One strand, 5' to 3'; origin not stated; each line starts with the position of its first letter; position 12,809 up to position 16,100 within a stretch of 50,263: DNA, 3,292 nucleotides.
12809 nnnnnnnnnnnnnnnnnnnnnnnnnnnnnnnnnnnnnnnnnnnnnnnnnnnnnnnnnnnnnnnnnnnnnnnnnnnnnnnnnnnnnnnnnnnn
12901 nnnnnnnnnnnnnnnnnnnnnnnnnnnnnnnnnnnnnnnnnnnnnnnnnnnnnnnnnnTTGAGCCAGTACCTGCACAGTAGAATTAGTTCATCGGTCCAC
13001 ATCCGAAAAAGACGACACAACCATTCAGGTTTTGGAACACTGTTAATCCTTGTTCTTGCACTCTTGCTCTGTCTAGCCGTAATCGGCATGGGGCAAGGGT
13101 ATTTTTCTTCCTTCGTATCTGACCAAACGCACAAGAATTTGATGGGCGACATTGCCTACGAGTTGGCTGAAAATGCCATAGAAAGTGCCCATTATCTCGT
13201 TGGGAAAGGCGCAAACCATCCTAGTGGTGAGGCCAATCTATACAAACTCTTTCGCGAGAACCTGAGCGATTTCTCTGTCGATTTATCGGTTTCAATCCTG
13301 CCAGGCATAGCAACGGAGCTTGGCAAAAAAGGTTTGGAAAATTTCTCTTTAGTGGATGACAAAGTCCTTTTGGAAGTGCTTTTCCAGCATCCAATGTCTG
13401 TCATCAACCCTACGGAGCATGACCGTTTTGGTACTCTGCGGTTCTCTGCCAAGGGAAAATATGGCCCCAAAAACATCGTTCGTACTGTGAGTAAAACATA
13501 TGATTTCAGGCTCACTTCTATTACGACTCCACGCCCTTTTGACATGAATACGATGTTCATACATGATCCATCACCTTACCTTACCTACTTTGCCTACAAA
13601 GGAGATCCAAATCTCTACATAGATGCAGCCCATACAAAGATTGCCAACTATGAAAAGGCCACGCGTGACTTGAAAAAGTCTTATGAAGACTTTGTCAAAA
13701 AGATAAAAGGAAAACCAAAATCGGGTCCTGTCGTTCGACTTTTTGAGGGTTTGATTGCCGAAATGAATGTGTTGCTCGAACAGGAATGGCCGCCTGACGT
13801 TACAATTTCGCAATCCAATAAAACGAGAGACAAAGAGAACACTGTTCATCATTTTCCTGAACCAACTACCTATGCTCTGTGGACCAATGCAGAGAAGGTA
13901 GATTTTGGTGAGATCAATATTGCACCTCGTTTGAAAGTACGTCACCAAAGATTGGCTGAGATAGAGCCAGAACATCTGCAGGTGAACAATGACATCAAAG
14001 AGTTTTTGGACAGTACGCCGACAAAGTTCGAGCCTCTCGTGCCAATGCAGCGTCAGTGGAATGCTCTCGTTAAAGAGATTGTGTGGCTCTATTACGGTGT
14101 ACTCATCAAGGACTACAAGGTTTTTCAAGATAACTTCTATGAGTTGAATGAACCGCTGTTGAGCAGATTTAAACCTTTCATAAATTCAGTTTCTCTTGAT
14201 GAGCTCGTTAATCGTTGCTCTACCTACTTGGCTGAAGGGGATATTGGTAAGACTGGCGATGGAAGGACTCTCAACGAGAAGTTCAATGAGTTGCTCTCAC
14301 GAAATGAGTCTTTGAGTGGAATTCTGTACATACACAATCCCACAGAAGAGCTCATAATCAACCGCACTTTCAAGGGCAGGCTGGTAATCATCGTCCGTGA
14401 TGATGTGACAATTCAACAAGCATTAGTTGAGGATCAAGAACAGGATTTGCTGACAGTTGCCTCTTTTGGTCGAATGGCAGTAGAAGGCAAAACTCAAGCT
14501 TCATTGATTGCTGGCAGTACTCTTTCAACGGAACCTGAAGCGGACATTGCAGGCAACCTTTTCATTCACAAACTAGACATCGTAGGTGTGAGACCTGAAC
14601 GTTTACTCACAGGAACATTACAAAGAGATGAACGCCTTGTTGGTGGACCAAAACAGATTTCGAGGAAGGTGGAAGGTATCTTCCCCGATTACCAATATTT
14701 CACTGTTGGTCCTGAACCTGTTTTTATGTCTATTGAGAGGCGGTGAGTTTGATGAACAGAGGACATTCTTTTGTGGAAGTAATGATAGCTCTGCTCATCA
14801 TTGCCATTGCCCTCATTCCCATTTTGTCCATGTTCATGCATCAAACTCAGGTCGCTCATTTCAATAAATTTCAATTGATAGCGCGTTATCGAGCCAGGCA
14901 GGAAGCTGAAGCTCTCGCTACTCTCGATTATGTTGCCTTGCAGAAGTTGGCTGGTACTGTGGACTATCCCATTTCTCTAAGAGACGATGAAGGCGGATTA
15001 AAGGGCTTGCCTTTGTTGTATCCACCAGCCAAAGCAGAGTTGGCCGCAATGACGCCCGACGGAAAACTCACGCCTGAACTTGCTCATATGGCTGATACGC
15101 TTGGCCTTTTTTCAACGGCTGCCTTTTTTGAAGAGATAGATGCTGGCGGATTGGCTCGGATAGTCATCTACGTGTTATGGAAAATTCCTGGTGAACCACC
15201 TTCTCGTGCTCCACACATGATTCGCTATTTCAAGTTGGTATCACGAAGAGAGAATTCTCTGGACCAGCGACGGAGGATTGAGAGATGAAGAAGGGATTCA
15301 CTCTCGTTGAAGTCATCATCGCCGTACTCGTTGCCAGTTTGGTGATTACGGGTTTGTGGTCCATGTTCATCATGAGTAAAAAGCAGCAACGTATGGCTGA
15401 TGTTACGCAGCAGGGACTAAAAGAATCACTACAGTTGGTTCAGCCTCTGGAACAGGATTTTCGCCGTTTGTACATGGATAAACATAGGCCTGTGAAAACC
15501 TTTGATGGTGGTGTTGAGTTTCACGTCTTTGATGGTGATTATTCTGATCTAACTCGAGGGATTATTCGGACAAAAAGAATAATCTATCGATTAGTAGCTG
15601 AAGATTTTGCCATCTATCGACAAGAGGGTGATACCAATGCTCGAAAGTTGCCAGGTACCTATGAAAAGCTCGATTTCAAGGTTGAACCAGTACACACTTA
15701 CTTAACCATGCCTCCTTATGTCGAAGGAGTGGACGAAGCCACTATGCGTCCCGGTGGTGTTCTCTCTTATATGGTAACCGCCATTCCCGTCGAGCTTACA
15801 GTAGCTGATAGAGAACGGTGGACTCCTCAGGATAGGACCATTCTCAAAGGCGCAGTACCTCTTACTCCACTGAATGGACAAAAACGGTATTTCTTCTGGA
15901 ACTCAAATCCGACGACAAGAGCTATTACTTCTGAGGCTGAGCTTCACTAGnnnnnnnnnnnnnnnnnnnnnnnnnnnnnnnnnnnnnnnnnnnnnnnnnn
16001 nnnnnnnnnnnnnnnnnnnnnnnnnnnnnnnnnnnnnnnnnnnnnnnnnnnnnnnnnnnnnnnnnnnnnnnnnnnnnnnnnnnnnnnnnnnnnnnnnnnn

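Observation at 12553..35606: Dispersed, non-canonical type IV filament-like machinery embedded in signalling genes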

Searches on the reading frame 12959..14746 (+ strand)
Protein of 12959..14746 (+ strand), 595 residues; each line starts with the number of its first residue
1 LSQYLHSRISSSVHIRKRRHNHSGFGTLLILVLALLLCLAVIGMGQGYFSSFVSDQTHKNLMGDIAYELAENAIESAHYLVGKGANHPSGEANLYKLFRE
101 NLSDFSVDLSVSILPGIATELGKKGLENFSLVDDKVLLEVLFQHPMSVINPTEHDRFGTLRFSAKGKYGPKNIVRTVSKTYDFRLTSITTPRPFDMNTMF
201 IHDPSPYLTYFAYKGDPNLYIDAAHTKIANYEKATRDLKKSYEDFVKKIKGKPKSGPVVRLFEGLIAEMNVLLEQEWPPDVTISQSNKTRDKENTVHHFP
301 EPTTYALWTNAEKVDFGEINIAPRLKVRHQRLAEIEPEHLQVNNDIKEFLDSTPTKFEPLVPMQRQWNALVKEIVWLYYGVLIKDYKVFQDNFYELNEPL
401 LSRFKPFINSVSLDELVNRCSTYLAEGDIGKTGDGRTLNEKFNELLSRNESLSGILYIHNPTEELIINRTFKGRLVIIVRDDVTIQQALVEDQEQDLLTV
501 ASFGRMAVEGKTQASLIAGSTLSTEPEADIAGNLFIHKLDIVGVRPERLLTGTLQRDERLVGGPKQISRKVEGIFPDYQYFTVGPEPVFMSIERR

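Call 3: search_protein_families(library=pfam, proteins=[window:12959-14746:+], max_evalue=0.01)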
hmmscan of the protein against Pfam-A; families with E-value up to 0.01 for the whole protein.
window:12959-14746:+ (595 aa): 0 families

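Call 9: search_protein_families(library=ncbifam, proteins=[window:12959-14746:+], max_evalue=0.01)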
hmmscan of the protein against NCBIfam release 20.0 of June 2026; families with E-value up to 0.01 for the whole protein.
window:12959-14746:+ (595 aa): 0 families

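Call 23: find_homologous_proteins(query=A2, max_evalue=0.001)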
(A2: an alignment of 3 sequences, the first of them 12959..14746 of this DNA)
Query A2 (3 sequences) (595 aa, profile of the alignment): 4 proteins with E <= 0.001 among 8000 candidates.
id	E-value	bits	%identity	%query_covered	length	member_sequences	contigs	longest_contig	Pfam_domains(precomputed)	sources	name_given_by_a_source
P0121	6.0e-209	713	100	90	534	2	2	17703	-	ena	-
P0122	1.1e-188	646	79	100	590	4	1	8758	-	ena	-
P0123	5.3e-119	417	53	97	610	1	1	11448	-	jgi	-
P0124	5.8e-11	60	25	31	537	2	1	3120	-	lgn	-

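Call 24: find_encoding_contigs(protein=P0123, flank=10000, max_places=3)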
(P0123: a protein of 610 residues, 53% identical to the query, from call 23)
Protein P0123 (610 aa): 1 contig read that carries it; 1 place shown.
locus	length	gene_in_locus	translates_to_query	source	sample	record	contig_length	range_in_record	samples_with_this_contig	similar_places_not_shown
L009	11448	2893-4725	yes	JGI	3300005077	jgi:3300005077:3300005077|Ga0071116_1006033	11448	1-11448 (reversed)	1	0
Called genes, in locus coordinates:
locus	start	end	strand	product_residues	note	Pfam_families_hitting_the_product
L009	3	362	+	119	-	?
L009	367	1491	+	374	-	PF14907:NTP_transf_5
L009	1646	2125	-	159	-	-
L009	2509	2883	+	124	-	-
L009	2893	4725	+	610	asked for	-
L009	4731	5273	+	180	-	-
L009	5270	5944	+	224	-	PF07963:N_methyl (weak)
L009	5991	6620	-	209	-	PF01252:Peptidase_A8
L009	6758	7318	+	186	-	-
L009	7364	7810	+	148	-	-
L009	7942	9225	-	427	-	PF00454:PI3_PI4_kinase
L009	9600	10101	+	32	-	-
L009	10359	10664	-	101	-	PF07262:CdiI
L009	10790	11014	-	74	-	PF21111:CDI_toxin_EC869_like (weak)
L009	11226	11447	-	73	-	?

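Call 25: find_encoding_contigs(protein=P0122, flank=10000, max_places=3)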
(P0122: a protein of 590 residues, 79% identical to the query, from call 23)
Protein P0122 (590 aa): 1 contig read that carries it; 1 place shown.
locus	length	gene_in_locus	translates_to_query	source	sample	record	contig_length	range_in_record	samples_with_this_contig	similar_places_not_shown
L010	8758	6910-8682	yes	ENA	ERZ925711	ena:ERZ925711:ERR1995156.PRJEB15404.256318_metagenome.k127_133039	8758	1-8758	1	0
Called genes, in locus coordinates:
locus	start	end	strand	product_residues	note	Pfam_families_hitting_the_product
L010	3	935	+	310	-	?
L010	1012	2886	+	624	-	PF16697:Yop-YscD_cpl, PF00498:FHA, PF01590:GAF (weak), PF13492:GAF_3 (weak), PF00158:Sigma54_activat, PF14532:Sigma54_activ_2, PF07728:AAA_5 (weak), PF25601:AAA_lid_14, +1 more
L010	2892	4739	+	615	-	PF16697:Yop-YscD_cpl (weak), PF00498:FHA, PF01590:GAF (weak), PF13492:GAF_3, PF00158:Sigma54_activat, PF14532:Sigma54_activ_2, PF07728:AAA_5, PF25601:AAA_lid_14, +4 more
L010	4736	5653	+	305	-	PF13483:Lactamase_B_3, PF12706:Lactamase_B_2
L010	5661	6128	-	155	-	-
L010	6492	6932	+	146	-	-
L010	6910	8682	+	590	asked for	-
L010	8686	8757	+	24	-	?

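Call 26: find_encoding_contigs(protein=P0121, flank=10000, max_places=3)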
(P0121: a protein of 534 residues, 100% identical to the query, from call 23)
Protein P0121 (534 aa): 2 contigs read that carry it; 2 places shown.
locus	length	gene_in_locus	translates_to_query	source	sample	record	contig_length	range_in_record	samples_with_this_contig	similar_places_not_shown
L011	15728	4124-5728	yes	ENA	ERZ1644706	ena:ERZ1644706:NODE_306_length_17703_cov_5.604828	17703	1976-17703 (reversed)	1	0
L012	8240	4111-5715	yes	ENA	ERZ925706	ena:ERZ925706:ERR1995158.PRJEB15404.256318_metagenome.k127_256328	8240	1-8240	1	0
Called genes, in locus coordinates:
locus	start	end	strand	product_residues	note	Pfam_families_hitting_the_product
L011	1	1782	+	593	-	?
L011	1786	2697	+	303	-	PF13483:Lactamase_B_3, PF12706:Lactamase_B_2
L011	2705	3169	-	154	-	-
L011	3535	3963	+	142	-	-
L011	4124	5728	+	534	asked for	-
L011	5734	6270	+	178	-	-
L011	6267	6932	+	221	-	PF07963:N_methyl (weak)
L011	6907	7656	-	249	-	PF01252:Peptidase_A8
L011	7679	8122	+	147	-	-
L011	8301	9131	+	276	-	-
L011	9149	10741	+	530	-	-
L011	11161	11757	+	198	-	-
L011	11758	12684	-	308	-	PF00069:Pkinase, PF03109:ABC1 (faint), PF07714:PK_Tyr_Ser-Thr, PF01636:APH (faint)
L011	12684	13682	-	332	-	-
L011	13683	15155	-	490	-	PF00672:HAMP, PF00512:HisKA, PF02518:HATPase_c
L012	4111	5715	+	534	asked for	-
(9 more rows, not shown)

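Call 31: find_encoding_contigs(protein=P0124, flank=10000, max_places=3)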
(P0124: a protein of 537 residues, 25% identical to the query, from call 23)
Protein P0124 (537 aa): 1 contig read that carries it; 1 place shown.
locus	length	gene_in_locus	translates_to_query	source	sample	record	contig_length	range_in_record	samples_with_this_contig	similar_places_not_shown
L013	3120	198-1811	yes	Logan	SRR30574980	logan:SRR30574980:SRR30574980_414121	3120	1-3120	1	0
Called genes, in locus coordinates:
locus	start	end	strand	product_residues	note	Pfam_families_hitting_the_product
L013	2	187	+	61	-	?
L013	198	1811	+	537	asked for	-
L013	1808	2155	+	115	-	-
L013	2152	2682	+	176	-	-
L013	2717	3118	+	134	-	?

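Call 45: search_solved_structures(query=A4, max_evalue=1)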
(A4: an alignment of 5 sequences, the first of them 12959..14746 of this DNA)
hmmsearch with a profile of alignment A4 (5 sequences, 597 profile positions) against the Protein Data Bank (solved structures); distinct sequences matched with E-value up to 1: 1.
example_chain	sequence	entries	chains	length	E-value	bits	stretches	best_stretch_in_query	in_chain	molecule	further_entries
5j0k_A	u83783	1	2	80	0.21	13.5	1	321-374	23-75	designed protein 2L4HC2_23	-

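Call 55: predict_structure(alignment_id=A4)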
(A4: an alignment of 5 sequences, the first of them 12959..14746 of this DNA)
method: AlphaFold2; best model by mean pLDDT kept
length: 595 residues; sequences in the alignment: 5
mean_pLDDT: 52.6   pTM: 0.36
mean pLDDT of the five models: 52.6, 49.1, 48.6, 47.3, 45.4
residues with pLDDT >= 90: 0; 70-90: 135; 50-70: 202; < 50: 258
segments of 3 or more residues with pLDDT < 50: 1-26, 45-55, 84-91, 145-155, 184-221, 281-327, 388-434, 536-595
pLDDT, mean of each block of 10 residues (from residue 1): 29 28 50 74 47 46 64 61 47 60 78 65 72 82 48 53 79 73 44 38 31 34 61 79 71 56 77 71 33 23 24 28 46 67 71 55 71 65 52 33 31 31 33 53 63 52 76 63 81 65 71 64 61 47 35 32 25 25 23 22
secondary structure, 60 per line:
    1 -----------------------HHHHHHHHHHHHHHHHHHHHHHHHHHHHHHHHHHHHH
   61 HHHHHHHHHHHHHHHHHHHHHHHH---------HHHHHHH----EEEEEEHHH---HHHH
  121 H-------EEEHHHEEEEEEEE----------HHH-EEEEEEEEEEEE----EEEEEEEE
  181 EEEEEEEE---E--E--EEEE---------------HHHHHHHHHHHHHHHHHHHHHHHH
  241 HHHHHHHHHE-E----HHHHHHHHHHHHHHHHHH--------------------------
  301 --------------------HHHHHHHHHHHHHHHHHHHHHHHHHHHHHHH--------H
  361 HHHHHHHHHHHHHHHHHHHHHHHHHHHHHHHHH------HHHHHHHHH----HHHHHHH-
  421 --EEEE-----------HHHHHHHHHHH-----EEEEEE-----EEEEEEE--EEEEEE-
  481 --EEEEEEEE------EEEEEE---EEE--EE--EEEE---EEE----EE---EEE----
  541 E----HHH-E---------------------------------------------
elements in order: H24-84 H94-100 E105-110 H117-121 E129-131 E135-142 E157-168 E173-188 E198-201 H217-249 H257-274 H321-351 H360-393 H400-408 H413-419 E423-426 H438-448 E454-459 E465-471 E474-479 E483-490 E497-502 E506-508 E515-518 E522-524 E534-536

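Call 60: fold_search(model_id=the predicted structure, library=pdb)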
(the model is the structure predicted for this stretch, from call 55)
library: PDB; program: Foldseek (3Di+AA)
matches with E <= 10: 472; with E <= 0.001: 0
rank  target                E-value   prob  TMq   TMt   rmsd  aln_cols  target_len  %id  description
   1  5vju                  3.0e-01  0.25  0.12  0.29  18.2       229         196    7  De Novo Photosynthetic Reaction Center Protein Variant Equipped with His-Tyr H-bond, Heme B, and Cd(II) ions (released 2018-04-25)
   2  8hk7_A                3.0e-01  0.09  0.10  0.12  24.1       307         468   11  Structure of PKD2-F604P (Polycystin-2, TRPP2) with ML-SA1 (released 2024-03-27)
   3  8d9p                  3.2e-01  0.23  0.11  0.27  25.4       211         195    8  De Novo Photosynthetic Reaction Center Protein Equipped with Heme B and Mn(II) cations (released 2022-09-28)
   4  6egc                  3.4e-01  0.72  0.14  0.43   9.6       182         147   12  Single-chain version of 2L4HC2_23 (PDB 5J0K) (released 2019-05-29)
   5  2v0o_B                3.6e-01  0.18  0.13  0.24  34.9       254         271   10  FCHO2 F-BAR domain (released 2007-06-26)
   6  5azp_B                3.8e-01  0.20  0.10  0.13  31.5       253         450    8  Crystal structure of a membrane protein from Pseudomonas aeruginosa (released 2016-06-08)
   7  3g6s                  3.8e-01  0.18  0.08  0.17  14.3       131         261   12  Crystal structure of the endonuclease/exonuclease/phosphatase (BVU_0621) from Bacteroides vulgatus. Northeast Structural (released 2009-02-17)
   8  4h8s_D                3.8e-01  0.11  0.10  0.15  32.2       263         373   11  Crystal structure of human APPL2BARPH domain (released 2012-10-17)
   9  2wmz_A                4.1e-01  0.08  0.09  0.12  29.8       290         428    6  Structure of a mutated TolC (released 2011-01-26)
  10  5u9o_B                4.6e-01  0.06  0.07  0.19  12.7       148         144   10  Cocrystal structure of the intermembrane space region of the plastid division proteins PARC6 and PDV1 (released 2017-12-20)
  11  6z0c_D                4.8e-01  0.30  0.13  0.33  10.8       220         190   11  Structure of in silico modelled artificial Maquette-3 protein (released 2021-03-17)
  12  5c5b_C                4.8e-01  0.18  0.12  0.18  33.0       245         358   11  Crystal Structure of Human APPL BAR-PH Heterodimer (released 2016-06-22)
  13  2vdd_A                5.1e-01  0.11  0.11  0.15  31.9       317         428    7  Crystal Structure of the Open State of TolC Outer Membrane Component of Mutlidrug Efflux Pumps (released 2008-04-22)
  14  5azo                  5.4e-01  0.18  0.10  0.13  27.1       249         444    9  Crystal structure of a membrane protein from Pseudomonas aeruginosa (released 2016-06-08)
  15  6l77                  5.4e-01  0.10  0.06  0.14  16.2       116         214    7  Crystal structure of MS5 from Brassica napus (released 2020-06-03)
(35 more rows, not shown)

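Call 77: search_protein_families(library=pfam, proteins=[L009:6758-7318:+, L009:1646-2125:-, L009:2509-2883:+, L009:7364-7810:+, L013:2717-3118:+], max_evalue=1)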
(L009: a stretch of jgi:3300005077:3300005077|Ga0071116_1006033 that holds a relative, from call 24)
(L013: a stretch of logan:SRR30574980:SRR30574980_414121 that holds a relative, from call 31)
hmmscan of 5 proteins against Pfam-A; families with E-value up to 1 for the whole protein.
L009:6758-7318:+ (186 aa): 0 families

L009:1646-2125:- (159 aa): 0 families

L009:2509-2883:+ (124 aa): 1 family
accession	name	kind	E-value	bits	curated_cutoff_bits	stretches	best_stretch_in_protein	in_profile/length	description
PF05819.16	NolX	-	0.15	11.6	26.1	1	42-119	332-407/436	NolX protein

L009:7364-7810:+ (148 aa): 0 families

L013:2717-3118:+ (134 aa): 2 families
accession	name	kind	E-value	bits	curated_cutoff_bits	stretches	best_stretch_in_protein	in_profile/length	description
PF03060.21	NMO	-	1.7e-10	41.2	28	1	8-88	2-79/331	Nitronate monooxygenase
PF00478.31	IMPDH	-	0.0014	18.2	25.6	1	3-47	20-64/345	IMP dehydrogenase / GMP reductase domain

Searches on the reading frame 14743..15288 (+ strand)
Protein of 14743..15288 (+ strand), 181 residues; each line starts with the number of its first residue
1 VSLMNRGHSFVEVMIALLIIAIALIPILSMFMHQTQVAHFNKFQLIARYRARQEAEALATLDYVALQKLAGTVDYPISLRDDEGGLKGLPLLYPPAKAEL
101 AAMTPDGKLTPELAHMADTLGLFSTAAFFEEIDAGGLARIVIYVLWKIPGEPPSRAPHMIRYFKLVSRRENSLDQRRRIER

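Call 3: search_protein_families(library=pfam, proteins=[window:14743-15288:+], max_evalue=0.01)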
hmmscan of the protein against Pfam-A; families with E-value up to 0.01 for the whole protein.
window:14743-15288:+ (181 aa): 1 family
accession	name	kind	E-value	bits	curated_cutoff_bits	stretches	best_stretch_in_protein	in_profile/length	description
PF07963.17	N_methyl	-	9e-05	22.3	21.2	1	5-26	4-25/27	Prokaryotic N-terminal methylation motif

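Call 9: search_protein_families(library=ncbifam, proteins=[window:14743-15288:+], max_evalue=0.01)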
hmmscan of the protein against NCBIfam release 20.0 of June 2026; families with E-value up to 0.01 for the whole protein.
window:14743-15288:+ (181 aa): 2 families
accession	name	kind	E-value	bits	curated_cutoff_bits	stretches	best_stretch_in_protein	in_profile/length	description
TIGR02523.1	type_IV_pilV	equivalog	0.00067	20.2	52.2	1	6-51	2-47/139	type IV pilus modification protein PilV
NF041013.1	T4P_ComGE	equivalog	0.006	16.6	49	1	5-36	3-34/83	competence type IV pilus minor pilin ComGE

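Call 65: search_solved_structures(query=A6, max_evalue=10)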
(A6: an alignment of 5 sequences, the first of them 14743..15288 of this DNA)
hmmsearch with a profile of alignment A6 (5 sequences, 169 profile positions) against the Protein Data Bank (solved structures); distinct sequences matched with E-value up to 10: 1.
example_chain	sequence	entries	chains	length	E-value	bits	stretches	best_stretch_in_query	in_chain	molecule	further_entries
1ui5_A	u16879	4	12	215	1.2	12.6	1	50-114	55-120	A-factor receptor homolog | CprB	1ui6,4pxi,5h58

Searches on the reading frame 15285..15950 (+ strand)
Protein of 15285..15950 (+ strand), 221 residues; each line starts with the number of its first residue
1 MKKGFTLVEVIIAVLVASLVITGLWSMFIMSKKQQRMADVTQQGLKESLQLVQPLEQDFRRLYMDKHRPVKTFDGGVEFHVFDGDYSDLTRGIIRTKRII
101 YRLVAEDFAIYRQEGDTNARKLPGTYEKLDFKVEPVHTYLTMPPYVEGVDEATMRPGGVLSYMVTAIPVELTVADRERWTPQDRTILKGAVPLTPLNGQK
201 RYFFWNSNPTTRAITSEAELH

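Call 3: search_protein_families(library=pfam, proteins=[window:15285-15950:+], max_evalue=0.01)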
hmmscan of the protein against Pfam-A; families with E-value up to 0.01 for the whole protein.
window:15285-15950:+ (221 aa): 1 family
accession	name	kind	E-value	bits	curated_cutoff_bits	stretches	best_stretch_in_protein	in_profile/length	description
PF07963.17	N_methyl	-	3.1e-06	27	21.2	1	2-24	4-26/27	Prokaryotic N-terminal methylation motif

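Call 9: search_protein_families(library=ncbifam, proteins=[window:15285-15950:+], max_evalue=0.01)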
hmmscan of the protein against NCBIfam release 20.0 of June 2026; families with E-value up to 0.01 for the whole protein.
window:15285-15950:+ (221 aa): 8 families
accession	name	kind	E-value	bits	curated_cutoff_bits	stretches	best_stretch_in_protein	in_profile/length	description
NF041002.1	pilin_ComGF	equivalog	5.3e-05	23.5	80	1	2-62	1-59/139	competence type IV pilus minor pilin ComGF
TIGR02532.1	IV_pilin_GFxxxE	domain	8.5e-05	22.2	16.3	1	2-23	1-22/24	prepilin-type N-terminal cleavage/methylation domain-containing protein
NF038304.1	EPS_HpsC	equivalog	0.00021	21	200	1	2-46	20-67/318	hormogonium polysaccharide secretion pseudopilin HpsC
TIGR01711.1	gspJ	equivalog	0.0013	18.6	64.85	1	3-65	1-63/192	type II secretion system minor pseudopilin GspJ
NF041013.1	T4P_ComGE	equivalog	0.0021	18.1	49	1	2-44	3-45/83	competence type IV pilus minor pilin ComGE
NF040982.1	ComGD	equivalog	0.0023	18.3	70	1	2-53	1-51/139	competence type IV pilus minor pilin ComGD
TIGR02523.1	type_IV_pilV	equivalog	0.0026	18.3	52.2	1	3-44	2-43/139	type IV pilus modification protein PilV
NF007848.0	PRK10557.1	equivalog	0.0032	16.8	120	1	2-61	10-69/192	prepilin peptidase-dependent protein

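Call 64: search_solved_structures(query=A7, max_evalue=10)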
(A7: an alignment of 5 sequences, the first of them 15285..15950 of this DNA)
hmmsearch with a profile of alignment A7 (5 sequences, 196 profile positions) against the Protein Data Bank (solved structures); distinct sequences matched with E-value up to 10: 20.
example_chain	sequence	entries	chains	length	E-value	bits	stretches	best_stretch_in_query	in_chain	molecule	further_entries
8qqj_J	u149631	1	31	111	0.0019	21.3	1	5-55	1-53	Type IV narrow pilus major component PilA5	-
6xxe_A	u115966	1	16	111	0.003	20.6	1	5-56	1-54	Uncharacterized protein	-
7tgg_A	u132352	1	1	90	0.0038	20.3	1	2-42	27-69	Geopilin domain 1 protein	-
9egp_A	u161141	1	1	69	0.0059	19.7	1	2-35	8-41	Geopilin domain 1 protein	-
9lab_B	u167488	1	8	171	0.008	19.2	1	2-78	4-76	MSHA major pilin subunit MshA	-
6xxd_A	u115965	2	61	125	0.083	15.9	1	5-81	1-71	PilA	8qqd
8ev8_A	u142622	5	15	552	0.084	15.9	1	5-57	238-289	Cyclic nucleotide-gated cation channel alpha-3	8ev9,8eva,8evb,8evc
8etp_A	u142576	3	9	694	0.11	15.5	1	5-57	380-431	Cyclic nucleotide-gated cation channel alpha-3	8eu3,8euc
7rhs_A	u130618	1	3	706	0.11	15.4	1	5-57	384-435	Cyclic nucleotide-gated cation channel alpha-3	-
8tj2_C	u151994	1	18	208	0.16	15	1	5-43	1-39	Type IV major pilin protein PilA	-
9zpv_A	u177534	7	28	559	0.27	14.2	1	5-58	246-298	Cyclic nucleotide-gated channel alpha-1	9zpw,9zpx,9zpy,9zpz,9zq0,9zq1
7lg1_A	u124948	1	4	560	0.27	14.2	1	5-58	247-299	cGMP-gated cation channel alpha-1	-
7lft_A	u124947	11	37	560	0.27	14.2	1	5-58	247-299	cGMP-gated cation channel alpha-1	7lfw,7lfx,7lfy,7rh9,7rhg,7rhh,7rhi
2m7g_A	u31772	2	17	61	0.29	14.1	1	5-46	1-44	Geopilin domain 1 protein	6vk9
9laa_A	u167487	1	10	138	0.51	13.3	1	3-33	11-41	Type IV pilin protein PilA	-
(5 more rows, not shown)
